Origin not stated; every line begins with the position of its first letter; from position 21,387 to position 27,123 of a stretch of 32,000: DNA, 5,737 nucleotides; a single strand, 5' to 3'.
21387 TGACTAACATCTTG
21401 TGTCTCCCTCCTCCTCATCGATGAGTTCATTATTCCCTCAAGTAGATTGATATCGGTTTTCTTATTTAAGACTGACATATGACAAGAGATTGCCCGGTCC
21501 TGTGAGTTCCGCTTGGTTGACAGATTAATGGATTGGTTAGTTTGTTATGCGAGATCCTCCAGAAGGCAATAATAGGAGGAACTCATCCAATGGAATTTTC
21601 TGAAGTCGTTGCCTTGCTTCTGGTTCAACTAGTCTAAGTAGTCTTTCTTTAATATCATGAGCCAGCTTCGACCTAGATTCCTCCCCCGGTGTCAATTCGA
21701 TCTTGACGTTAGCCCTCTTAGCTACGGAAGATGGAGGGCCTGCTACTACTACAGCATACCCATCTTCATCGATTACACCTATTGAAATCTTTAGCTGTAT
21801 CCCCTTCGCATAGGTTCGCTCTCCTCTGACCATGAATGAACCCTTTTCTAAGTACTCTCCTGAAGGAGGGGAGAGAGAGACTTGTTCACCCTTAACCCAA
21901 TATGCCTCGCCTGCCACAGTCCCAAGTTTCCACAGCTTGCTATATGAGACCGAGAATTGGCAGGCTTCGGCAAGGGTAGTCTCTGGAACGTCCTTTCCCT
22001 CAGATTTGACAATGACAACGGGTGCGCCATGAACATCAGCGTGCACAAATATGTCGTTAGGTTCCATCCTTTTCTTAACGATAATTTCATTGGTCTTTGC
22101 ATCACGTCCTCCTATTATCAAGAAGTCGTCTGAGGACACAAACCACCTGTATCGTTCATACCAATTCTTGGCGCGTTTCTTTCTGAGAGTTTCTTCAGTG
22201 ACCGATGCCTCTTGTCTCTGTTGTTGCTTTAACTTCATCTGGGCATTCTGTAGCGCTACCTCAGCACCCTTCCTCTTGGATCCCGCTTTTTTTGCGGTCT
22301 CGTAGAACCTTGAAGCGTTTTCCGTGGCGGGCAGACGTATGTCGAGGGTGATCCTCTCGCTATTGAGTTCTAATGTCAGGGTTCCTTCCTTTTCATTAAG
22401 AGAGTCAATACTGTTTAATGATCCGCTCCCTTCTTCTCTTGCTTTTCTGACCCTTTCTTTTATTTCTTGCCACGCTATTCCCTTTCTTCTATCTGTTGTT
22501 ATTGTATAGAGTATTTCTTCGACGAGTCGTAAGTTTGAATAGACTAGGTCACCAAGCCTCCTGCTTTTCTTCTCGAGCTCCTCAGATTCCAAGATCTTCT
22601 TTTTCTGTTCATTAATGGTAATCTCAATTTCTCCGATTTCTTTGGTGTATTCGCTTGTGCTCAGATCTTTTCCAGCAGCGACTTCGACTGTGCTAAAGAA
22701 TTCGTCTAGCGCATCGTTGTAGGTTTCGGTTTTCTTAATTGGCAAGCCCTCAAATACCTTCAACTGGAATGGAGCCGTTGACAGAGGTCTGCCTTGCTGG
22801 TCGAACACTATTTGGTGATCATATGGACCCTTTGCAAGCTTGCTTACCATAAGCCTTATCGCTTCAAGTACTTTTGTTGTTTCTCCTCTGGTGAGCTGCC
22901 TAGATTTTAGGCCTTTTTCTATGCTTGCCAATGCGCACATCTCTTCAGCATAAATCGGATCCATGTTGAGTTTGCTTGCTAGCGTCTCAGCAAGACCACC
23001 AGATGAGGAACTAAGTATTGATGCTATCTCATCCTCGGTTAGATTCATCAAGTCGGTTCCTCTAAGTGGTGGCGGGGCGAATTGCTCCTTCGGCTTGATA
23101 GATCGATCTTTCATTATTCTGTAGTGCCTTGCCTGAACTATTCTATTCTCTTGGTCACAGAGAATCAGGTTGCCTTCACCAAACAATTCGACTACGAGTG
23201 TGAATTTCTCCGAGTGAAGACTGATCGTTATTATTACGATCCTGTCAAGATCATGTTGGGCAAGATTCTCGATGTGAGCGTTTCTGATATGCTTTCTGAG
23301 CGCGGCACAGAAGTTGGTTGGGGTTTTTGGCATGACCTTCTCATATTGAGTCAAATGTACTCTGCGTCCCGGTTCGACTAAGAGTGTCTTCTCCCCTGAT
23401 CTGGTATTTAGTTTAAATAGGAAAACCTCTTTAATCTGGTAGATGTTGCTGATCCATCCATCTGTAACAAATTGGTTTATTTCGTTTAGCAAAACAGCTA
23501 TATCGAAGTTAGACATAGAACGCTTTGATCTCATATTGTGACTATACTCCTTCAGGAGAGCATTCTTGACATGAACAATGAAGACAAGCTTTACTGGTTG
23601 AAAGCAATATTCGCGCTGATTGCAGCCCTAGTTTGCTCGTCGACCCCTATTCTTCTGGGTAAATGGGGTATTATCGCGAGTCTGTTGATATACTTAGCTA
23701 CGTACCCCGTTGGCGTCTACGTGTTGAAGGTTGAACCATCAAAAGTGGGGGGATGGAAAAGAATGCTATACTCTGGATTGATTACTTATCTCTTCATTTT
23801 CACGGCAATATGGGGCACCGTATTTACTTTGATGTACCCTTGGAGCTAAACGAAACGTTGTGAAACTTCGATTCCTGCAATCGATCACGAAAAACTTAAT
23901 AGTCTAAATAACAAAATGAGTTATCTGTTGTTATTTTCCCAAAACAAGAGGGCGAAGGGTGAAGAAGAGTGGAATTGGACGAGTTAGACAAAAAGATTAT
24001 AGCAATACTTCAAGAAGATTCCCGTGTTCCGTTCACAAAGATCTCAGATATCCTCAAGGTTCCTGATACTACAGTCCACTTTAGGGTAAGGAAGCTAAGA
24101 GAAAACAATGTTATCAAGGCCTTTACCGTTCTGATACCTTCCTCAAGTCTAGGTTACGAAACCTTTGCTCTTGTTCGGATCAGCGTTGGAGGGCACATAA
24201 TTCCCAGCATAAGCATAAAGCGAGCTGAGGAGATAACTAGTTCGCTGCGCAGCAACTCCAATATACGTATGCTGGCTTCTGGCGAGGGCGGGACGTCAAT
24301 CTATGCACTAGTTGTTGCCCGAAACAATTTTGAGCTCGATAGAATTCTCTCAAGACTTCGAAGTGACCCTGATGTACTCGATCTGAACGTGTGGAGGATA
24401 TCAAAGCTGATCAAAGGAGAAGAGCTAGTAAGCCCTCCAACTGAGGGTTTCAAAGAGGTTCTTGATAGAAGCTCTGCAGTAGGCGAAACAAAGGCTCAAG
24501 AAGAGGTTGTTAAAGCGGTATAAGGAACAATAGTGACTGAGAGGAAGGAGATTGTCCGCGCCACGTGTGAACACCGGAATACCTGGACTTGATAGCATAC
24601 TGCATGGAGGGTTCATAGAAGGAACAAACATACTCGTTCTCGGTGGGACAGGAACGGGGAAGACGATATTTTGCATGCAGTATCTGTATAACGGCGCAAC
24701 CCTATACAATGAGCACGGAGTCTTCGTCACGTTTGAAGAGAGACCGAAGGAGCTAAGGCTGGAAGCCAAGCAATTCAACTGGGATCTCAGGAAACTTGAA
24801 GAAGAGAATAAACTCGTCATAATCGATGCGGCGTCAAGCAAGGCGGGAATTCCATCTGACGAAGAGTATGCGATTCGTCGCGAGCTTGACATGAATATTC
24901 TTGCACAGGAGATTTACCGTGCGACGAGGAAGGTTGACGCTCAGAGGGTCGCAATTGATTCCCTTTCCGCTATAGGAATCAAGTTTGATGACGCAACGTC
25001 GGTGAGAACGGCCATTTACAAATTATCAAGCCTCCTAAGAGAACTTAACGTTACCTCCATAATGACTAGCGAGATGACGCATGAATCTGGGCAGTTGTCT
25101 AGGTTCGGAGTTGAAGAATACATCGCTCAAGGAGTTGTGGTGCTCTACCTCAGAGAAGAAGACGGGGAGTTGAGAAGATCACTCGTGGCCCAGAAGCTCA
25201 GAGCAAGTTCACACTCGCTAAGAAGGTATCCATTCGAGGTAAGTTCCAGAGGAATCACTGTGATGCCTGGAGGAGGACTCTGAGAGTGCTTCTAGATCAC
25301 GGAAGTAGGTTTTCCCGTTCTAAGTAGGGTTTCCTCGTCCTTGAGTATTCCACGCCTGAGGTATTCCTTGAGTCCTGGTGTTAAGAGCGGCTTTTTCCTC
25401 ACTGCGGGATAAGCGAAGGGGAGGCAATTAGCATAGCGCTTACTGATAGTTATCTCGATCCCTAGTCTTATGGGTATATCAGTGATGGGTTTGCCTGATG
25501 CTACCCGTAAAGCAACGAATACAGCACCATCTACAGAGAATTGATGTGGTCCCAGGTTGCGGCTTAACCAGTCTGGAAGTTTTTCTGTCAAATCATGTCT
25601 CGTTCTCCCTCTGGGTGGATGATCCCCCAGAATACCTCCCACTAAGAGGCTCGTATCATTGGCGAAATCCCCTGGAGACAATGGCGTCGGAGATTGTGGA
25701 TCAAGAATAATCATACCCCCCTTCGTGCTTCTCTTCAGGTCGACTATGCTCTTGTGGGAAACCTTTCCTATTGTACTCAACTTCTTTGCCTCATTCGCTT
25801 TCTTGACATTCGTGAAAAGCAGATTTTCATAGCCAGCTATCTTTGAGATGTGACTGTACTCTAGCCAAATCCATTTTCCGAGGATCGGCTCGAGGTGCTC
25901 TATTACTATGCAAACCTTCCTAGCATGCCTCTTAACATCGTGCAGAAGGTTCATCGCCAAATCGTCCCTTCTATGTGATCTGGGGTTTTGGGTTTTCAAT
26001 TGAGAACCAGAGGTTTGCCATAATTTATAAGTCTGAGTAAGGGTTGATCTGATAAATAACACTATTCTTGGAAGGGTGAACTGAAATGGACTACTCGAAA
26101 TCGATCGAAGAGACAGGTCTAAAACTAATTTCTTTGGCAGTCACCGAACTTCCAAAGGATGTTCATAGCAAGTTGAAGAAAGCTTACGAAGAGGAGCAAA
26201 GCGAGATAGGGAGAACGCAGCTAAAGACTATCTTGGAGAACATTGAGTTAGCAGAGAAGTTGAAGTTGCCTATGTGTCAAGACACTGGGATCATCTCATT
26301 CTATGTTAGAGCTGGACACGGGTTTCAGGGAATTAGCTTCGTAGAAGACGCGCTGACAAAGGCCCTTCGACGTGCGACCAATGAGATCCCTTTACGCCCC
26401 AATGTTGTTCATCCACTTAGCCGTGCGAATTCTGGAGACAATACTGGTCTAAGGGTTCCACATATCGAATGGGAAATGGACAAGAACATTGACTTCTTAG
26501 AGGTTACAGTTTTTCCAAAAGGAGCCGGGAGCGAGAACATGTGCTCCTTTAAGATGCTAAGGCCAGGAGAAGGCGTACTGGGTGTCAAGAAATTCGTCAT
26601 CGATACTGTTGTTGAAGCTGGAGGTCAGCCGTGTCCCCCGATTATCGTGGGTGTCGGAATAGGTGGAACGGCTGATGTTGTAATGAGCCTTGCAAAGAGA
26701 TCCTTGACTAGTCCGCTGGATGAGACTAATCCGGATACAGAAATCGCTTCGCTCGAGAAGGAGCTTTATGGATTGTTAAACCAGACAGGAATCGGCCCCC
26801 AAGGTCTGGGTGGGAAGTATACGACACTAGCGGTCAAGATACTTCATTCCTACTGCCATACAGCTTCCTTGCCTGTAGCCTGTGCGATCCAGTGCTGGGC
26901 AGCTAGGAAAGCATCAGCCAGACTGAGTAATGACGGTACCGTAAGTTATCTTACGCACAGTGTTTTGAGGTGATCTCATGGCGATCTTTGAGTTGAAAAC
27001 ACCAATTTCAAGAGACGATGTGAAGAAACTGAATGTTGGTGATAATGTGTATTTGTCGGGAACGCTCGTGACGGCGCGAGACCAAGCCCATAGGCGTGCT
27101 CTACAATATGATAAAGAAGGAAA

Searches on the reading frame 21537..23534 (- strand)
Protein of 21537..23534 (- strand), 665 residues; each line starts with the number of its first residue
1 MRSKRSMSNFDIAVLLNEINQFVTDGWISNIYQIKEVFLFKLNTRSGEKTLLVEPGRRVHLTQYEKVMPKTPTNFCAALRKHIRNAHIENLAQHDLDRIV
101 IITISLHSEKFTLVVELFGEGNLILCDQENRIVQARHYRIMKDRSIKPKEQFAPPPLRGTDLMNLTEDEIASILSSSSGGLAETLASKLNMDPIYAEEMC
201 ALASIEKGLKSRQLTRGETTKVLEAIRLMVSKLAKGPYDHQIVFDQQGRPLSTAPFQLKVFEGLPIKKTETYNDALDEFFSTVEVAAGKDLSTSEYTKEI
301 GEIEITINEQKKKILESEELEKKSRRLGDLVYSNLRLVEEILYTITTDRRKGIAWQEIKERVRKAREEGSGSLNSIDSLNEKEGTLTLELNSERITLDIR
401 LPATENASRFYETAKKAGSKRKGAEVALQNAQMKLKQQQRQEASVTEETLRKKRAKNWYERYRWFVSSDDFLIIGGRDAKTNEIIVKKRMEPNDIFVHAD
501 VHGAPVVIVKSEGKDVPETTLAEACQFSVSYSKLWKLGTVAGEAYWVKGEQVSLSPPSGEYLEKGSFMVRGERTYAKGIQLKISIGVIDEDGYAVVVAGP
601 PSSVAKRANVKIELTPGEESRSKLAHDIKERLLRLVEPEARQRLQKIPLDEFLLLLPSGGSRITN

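Call 49: search_protein_families(library=pfam, proteins=[window:21537-23534:-])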
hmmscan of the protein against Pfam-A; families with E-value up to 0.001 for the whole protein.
window:21537-23534:- (665 aa): 3 families
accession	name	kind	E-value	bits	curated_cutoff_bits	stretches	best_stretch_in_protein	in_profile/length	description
PF05833.16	NFACT_N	-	7.7e-59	200.1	31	1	10-447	3-423/456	NFACT N-terminal and middle domains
PF05670.18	NFACT-R_1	-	2.9e-35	121.6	29.8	1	462-571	2-112/112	NFACT protein RNA binding domain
PF18297.6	NFACT-R_2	-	0.00037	21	26.9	0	463-533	2-68/104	NFACT protein RNA binding domain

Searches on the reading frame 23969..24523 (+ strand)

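Call 49: search_protein_families(library=pfam, proteins=[window:23969-24523:+])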
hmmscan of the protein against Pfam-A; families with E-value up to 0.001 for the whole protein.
window:23969-24523:+ (184 aa): 3 families
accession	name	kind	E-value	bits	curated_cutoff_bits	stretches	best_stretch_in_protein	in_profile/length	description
PF13404.12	HTH_AsnC-type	-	7.9e-14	51.6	27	1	3-44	1-42/42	AsnC-type helix-turn-helix domain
PF13412.12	HTH_24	-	4.1e-12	45.9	21.9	1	3-50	1-48/48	Winged helix-turn-helix DNA-binding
PF22482.2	AsnC_trans_reg_3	-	1e-05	26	24.4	1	65-154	3-92/95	PF0864 C-terminal dimeric alpha+beta barrel domain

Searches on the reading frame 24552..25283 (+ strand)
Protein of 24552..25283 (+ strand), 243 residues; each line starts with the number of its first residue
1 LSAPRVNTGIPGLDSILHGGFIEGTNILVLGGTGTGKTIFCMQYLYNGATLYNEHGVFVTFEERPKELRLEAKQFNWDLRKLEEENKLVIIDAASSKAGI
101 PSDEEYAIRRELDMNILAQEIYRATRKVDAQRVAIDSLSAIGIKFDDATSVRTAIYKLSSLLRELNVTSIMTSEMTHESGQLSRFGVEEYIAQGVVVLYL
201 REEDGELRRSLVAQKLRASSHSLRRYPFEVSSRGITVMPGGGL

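Call 49: search_protein_families(library=pfam, proteins=[window:24552-25283:+])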
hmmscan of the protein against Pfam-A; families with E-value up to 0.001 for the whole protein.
window:24552-25283:+ (243 aa): 5 families
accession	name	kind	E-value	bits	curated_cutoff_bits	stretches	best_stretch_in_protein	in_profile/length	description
PF06745.19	ATPase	-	1.7e-74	250.6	26.6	1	6-239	1-228/231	KaiC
PF07088.17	GvpD_P-loop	-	6e-10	39.8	24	1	24-211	10-186/189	GvpD gas vesicle protein, P-loop domain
PF13481.12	AAA_25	-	1.9e-08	34.6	27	1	6-173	15-188/195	AAA domain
PF03796.21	DnaB_C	-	1.1e-05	25.4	27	1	6-178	2-181/255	DnaB-like helicase C terminal domain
PF25199.1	nSTAND_NTPase5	-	0.00011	22.5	34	1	25-96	42-107/145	Novel STAND NTPase 5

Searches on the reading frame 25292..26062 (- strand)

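Call 49: search_protein_families(library=pfam, proteins=[window:25292-26062:-])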
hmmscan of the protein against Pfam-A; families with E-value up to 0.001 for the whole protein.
window:25292-26062:- (256 aa): 1 family
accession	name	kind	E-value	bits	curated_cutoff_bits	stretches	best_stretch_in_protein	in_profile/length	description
PF04252.18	SFM1-like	-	1.2e-46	159.2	27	1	52-239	2-198/201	Protein arginine N-methyltransferase SFM1-like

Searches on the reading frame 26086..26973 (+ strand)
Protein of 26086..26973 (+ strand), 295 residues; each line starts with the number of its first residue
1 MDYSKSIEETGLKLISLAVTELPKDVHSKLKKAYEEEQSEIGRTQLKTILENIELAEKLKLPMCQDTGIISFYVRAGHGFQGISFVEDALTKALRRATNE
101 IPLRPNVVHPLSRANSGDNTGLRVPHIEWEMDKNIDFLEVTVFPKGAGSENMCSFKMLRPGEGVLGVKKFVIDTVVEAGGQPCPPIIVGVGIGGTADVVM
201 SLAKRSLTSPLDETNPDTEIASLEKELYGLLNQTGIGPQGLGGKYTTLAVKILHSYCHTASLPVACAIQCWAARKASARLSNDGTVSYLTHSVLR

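Call 49: search_protein_families(library=pfam, proteins=[window:26086-26973:+])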
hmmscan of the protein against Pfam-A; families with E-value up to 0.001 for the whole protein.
window:26086-26973:+ (295 aa): 1 family
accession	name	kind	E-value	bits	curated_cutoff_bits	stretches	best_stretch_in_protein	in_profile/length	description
PF05681.19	Fumerase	-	1.1e-95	320.5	25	1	13-278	6-269/270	Fumarate hydratase (Fumerase)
